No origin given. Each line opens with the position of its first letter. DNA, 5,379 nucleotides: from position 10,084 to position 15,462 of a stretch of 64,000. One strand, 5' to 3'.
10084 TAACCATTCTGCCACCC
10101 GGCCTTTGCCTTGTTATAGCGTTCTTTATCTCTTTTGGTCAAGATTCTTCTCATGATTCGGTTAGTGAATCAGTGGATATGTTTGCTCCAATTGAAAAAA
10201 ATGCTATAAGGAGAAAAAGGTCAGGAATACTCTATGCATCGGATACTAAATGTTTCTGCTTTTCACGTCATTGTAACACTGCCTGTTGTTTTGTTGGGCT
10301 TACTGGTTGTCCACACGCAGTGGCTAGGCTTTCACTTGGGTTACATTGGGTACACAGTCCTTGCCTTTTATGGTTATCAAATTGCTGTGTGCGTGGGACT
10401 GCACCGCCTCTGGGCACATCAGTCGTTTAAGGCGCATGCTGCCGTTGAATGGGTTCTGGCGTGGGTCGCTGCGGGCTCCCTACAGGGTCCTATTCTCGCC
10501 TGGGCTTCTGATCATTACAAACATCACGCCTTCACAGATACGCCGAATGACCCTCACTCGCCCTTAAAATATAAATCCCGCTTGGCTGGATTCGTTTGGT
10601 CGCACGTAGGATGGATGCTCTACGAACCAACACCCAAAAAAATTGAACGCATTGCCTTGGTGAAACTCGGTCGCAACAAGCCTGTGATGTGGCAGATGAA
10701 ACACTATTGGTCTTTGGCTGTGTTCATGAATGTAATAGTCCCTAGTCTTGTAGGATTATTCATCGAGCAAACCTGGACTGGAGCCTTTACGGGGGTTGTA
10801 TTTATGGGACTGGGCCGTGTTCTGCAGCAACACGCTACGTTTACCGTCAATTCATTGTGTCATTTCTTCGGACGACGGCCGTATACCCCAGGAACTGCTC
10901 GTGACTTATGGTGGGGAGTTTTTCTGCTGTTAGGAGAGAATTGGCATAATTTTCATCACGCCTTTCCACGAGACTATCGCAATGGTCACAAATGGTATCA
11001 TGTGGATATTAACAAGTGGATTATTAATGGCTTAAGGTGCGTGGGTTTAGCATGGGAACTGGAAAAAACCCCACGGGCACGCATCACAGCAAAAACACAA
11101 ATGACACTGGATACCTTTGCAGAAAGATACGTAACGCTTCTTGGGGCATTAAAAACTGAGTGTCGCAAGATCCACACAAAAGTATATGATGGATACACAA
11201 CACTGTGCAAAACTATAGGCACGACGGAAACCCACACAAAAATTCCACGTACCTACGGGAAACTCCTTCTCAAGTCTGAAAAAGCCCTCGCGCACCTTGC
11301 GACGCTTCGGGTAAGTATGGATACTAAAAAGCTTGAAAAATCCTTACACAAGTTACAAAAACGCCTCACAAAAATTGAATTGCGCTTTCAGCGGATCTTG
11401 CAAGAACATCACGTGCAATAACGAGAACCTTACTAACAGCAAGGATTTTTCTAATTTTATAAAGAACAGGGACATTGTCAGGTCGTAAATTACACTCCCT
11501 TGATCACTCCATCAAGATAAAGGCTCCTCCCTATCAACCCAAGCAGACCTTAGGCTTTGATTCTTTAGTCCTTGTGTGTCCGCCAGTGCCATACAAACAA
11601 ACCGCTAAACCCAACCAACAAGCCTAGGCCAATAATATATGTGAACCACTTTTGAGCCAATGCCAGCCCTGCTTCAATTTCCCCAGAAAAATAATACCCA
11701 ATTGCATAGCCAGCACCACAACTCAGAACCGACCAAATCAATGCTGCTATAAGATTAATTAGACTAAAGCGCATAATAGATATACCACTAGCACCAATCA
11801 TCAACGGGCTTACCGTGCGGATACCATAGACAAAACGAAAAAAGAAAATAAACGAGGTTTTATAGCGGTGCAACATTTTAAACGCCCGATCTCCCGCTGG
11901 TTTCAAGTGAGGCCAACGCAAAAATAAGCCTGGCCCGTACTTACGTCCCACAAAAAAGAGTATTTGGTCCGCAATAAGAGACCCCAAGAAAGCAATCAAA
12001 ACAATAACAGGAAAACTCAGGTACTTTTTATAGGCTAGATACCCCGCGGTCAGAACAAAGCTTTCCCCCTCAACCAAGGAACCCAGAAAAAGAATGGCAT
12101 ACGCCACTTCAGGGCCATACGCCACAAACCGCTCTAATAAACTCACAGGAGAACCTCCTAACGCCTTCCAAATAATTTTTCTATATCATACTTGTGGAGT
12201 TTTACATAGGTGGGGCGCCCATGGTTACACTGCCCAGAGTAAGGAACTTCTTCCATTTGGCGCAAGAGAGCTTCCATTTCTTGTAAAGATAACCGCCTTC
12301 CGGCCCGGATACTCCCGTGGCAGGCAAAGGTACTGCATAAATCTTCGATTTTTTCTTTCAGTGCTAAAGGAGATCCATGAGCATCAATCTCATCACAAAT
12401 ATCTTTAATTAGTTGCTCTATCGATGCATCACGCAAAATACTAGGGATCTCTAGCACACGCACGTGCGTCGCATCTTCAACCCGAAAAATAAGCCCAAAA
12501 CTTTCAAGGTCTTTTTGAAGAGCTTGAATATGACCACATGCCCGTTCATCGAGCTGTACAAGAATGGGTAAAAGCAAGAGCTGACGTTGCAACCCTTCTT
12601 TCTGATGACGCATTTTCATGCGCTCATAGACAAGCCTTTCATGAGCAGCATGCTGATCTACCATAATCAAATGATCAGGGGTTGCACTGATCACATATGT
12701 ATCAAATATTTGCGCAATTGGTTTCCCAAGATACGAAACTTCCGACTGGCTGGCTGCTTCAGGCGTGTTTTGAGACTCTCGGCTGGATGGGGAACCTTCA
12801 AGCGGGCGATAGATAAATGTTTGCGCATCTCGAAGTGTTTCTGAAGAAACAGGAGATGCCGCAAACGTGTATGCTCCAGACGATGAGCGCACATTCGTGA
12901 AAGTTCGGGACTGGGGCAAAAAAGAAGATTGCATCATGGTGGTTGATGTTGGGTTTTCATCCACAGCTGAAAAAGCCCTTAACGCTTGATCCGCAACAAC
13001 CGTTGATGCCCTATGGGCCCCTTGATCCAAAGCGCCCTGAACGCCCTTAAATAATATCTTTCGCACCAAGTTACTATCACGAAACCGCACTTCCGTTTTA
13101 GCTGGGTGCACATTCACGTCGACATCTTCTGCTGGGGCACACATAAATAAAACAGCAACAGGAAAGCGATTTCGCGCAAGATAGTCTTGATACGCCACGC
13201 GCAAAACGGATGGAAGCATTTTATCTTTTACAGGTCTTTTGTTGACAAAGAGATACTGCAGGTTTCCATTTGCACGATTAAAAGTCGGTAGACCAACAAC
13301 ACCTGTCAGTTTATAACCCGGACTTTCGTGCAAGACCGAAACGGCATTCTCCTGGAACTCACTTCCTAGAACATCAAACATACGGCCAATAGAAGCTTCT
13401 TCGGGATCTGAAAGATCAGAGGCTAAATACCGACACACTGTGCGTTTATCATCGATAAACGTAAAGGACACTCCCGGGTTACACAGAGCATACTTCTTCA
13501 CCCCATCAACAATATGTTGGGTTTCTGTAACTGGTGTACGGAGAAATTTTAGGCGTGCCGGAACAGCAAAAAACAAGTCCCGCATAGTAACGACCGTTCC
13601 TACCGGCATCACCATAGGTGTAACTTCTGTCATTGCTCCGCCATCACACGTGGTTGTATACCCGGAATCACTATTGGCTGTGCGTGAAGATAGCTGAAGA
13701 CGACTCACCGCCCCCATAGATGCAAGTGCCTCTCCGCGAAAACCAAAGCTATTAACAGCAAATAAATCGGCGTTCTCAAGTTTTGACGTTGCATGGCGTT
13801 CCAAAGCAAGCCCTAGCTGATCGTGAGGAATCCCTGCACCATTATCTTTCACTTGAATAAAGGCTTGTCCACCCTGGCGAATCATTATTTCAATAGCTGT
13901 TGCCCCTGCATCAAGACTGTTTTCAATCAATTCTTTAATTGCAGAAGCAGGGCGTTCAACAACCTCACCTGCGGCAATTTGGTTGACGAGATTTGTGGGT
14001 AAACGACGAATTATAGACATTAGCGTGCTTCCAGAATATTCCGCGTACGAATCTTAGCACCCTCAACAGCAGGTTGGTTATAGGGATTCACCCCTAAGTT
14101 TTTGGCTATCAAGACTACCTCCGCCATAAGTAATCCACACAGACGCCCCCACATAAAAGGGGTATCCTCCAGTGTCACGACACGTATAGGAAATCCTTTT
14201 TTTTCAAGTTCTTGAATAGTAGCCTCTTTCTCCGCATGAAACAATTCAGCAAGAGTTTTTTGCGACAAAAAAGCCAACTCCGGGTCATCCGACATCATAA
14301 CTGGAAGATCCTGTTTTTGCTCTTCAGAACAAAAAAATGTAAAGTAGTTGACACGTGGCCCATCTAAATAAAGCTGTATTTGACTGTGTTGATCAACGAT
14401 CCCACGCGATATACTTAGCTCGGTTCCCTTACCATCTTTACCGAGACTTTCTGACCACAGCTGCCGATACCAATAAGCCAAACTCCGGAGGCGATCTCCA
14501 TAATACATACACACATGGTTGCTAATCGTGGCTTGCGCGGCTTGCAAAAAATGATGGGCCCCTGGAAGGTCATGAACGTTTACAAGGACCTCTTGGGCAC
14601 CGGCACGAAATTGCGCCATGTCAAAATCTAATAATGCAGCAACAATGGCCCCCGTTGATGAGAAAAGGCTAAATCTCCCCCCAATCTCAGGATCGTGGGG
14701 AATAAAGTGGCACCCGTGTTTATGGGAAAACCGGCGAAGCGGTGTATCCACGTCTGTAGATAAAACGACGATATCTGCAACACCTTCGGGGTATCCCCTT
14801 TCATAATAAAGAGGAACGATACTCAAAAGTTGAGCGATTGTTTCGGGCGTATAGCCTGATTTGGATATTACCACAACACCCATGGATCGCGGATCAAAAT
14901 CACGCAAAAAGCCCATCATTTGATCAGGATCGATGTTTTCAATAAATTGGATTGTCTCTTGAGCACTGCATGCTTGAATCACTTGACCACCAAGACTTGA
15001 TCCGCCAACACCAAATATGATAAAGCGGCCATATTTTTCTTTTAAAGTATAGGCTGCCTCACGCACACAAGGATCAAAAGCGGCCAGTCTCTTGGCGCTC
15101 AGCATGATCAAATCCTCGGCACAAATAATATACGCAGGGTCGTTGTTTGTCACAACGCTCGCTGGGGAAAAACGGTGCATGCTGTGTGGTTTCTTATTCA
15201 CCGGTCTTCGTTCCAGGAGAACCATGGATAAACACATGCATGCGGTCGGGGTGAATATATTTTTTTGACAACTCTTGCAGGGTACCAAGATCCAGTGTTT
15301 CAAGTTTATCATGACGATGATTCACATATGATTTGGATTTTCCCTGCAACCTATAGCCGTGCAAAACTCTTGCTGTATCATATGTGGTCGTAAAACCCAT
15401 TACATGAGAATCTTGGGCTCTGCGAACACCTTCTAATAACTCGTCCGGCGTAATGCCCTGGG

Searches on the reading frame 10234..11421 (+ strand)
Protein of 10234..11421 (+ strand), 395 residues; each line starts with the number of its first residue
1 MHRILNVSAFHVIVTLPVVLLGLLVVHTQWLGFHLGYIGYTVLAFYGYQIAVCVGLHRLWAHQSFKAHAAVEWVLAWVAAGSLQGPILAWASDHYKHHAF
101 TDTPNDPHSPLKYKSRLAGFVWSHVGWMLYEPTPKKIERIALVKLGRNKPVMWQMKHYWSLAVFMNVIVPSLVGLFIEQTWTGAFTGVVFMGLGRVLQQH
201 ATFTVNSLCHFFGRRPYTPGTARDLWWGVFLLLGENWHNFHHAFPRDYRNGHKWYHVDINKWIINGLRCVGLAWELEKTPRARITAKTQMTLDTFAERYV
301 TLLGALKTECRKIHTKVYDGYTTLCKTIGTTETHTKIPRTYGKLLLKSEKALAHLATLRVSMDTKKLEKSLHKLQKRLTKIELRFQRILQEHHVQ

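Call 7: search_protein_families(library=pfam, proteins=[window:10234-11421:+], max_evalue=0.001)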
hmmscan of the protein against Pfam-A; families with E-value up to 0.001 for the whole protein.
window:10234-11421:+ (395 aa): 1 family
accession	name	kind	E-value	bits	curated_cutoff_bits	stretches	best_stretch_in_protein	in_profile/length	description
PF00487.30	FA_desaturase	-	4e-16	60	29.7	1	38-258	7-232/253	Fatty acid desaturase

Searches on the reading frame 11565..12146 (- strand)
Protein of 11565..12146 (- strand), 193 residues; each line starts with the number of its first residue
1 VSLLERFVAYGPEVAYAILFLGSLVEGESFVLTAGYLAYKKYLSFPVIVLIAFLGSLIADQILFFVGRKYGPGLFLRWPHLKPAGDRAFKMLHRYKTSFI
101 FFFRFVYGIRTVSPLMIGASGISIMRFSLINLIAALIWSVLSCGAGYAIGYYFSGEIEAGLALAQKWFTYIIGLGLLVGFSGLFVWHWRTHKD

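Call 7: search_protein_families(library=pfam, proteins=[window:11565-12146:-], max_evalue=0.001)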
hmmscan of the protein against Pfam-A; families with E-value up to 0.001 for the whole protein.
window:11565-12146:- (193 aa): 1 family
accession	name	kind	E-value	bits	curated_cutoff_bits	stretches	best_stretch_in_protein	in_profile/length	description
PF09335.16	VTT_dom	-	7.1e-15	56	33.9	1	27-147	3-122/123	VTT domain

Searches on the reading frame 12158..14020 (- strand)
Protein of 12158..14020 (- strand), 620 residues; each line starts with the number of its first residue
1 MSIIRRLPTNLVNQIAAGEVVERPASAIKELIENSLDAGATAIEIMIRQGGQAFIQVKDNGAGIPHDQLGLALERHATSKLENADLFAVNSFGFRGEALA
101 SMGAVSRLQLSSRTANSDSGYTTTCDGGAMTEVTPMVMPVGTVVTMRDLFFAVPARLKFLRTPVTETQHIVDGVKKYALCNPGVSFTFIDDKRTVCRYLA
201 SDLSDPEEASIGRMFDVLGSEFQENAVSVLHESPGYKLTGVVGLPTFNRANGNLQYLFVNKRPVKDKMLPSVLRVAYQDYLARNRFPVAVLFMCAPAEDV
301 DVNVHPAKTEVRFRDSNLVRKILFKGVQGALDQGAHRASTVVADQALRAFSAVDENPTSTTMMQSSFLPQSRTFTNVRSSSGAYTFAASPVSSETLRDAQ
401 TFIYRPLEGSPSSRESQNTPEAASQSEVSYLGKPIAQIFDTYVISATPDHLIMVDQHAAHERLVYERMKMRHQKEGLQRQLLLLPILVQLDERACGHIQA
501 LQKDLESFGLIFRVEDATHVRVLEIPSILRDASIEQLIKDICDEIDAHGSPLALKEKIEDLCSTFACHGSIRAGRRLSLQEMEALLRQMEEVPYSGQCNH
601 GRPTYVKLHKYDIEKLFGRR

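Call 8: search_protein_families(library=pfam, proteins=[window:12158-14020:-], max_evalue=0.001)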
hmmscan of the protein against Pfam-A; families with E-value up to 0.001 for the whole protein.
window:12158-14020:- (620 aa): 4 families
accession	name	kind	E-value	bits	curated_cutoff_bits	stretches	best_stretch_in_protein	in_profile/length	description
PF08676.16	MutL_C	-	6.5e-37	126.8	25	1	435-577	1-142/142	MutL C terminal dimerisation domain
PF01119.25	DNA_mis_repair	-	3e-35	120.8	26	1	216-331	3-118/119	DNA mismatch repair protein, C-terminal domain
PF13589.12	HATPase_c_3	-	2.7e-13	50.5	25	1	25-124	4-104/137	Histidine kinase-, DNA gyrase B-, and HSP90-like ATPase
PF02518.31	HATPase_c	-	3.5e-07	31.1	26.4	1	23-83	5-64/111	Histidine kinase-, DNA gyrase B-, and HSP90-like ATPase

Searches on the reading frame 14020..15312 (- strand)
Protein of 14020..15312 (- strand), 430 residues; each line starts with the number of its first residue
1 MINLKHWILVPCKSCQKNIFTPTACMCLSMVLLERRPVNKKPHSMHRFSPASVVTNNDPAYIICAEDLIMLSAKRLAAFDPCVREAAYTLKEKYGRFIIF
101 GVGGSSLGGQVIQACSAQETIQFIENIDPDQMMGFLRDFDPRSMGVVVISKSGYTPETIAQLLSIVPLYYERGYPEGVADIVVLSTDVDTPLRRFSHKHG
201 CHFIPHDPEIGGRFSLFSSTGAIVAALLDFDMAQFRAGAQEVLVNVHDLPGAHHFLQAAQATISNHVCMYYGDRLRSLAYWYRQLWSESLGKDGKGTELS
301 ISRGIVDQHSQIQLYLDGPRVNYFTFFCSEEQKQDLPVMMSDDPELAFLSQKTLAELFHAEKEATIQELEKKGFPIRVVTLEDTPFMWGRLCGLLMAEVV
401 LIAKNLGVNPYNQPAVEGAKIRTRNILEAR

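Call 8: search_protein_families(library=pfam, proteins=[window:14020-15312:-], max_evalue=0.001)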
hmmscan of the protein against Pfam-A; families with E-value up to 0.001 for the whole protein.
window:14020-15312:- (430 aa): 1 family
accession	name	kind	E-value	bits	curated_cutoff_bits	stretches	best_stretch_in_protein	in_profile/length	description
PF00342.24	PGI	-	1.5e-12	47.3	22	1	98-293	100-309/486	Phosphoglucose isomerase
